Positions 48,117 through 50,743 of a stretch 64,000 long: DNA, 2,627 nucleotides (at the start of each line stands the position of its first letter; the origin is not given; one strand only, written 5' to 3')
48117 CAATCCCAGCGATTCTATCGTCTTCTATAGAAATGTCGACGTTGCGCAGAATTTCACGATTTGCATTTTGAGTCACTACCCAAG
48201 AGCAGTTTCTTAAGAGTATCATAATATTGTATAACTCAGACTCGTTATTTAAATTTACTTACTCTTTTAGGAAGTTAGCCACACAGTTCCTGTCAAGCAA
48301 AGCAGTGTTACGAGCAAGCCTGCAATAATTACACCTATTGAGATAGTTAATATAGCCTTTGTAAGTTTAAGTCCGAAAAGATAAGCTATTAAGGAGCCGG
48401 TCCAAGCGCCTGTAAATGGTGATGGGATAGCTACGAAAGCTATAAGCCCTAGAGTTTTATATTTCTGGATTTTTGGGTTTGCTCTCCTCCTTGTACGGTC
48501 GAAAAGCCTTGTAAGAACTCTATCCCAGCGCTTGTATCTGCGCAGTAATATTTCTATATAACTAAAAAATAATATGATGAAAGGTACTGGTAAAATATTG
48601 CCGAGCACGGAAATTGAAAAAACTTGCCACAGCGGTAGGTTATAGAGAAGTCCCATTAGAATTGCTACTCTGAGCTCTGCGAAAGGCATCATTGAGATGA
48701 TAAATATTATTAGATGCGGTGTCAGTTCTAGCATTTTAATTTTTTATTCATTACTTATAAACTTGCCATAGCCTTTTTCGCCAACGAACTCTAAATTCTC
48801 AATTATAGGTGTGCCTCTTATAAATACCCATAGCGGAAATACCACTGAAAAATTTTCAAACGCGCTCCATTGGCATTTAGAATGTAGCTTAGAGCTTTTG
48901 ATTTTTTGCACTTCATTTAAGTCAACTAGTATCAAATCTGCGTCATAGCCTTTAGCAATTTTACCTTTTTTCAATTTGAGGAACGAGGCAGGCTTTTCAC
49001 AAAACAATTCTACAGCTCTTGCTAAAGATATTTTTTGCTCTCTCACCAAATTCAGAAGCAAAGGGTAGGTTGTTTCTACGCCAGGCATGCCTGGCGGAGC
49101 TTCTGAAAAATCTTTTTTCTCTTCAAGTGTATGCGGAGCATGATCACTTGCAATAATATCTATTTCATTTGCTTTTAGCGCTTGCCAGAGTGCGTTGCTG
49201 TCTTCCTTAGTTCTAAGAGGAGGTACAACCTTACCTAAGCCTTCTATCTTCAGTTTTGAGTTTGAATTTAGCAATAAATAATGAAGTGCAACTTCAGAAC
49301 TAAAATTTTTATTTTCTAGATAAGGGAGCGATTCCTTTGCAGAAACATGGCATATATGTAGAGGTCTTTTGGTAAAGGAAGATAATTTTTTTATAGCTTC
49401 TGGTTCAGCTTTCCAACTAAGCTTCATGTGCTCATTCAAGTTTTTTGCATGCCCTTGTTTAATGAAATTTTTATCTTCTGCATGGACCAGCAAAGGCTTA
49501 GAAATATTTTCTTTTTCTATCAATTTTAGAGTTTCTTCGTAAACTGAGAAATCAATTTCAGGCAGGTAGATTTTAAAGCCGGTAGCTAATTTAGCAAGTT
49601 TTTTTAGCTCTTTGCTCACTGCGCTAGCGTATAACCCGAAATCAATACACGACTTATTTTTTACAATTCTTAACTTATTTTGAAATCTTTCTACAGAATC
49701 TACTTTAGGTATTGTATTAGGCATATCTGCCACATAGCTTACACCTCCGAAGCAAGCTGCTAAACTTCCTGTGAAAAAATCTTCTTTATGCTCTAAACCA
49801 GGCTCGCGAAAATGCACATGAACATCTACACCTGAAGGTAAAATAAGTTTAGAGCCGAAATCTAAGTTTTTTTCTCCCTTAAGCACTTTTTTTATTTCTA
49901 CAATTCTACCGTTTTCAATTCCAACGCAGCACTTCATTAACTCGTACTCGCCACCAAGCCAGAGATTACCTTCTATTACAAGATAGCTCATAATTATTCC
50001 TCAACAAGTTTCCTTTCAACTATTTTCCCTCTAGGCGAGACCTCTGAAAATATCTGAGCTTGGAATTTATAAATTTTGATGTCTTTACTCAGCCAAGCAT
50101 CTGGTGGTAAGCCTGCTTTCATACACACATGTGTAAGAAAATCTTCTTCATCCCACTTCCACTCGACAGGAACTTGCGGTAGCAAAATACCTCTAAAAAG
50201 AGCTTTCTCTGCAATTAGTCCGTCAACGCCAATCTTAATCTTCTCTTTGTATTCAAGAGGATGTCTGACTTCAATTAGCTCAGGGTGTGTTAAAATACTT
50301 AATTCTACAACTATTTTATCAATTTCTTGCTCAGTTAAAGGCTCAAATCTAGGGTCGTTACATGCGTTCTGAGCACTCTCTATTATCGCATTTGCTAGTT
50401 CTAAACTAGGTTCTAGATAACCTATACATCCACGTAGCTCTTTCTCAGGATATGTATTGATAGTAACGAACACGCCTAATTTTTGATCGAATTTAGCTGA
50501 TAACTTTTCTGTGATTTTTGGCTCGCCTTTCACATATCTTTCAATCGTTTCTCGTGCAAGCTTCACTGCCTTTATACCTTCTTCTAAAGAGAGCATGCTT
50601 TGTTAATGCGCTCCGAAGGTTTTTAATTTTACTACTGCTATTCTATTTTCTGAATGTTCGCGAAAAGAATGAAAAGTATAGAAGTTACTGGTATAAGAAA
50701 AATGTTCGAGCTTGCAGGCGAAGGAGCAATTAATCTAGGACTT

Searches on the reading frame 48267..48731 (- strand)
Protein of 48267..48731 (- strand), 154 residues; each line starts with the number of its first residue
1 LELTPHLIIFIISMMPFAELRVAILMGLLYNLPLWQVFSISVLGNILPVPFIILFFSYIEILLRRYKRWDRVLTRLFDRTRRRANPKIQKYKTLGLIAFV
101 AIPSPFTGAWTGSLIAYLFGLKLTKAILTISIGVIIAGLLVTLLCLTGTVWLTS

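Call 15: search_protein_families(library=pfam, proteins=[window:48267-48731:-], max_evalue=0.001)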
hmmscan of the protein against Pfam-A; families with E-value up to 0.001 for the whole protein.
window:48267-48731:- (154 aa): 1 family
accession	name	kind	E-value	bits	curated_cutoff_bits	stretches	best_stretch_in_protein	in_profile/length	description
PF06695.16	Sm_multidrug_ex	-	2.9e-38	131.6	30.7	1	19-139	1-120/121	Putative small multi-drug export protein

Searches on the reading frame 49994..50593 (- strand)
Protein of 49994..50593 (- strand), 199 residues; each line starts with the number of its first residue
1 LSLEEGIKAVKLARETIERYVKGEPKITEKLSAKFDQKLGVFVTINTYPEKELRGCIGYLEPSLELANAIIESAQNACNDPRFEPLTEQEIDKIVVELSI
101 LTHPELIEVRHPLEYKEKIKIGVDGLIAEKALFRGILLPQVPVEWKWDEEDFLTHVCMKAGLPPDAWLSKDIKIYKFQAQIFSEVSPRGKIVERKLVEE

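Call 15: search_protein_families(library=pfam, proteins=[window:49994-50593:-], max_evalue=0.001)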
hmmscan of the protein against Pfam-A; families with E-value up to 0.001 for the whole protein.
window:49994-50593:- (199 aa): 1 family
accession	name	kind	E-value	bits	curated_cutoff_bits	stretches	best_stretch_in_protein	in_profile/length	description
PF01871.22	AMMECR1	-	1.8e-52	177.7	25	1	10-182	1-168/168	AMMECR1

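Call 67: search_protein_families(library=ncbifam, proteins=[window:49994-50593:-], max_evalue=1e-10)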
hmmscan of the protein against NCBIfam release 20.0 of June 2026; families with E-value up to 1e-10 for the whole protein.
window:49994-50593:- (199 aa): 3 families
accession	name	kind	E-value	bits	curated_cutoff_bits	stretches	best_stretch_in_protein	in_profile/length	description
NF002000.0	PRK00801.1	equivalog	2.4e-71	239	273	1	1-197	4-199/201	hypothetical protein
TIGR00296.1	TIGR00296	hypoth_equivalog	8.1e-69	231.3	91.05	1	1-193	4-199/200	TIGR00296 family protein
TIGR04335.1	AmmeMemoSam_A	hypoth_equivalog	5.1e-53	179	99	1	9-182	3-175/175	AmmeMemoRadiSam system protein A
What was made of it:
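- Checked: AMMECR1 at 49994-50596(-) is confirmed (Pfam 177.7 bits, call 15; TIGR04335 179 bits against cutoff 99, call 67).
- The window AMMECR1 passes TIGR04335 (call 67).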
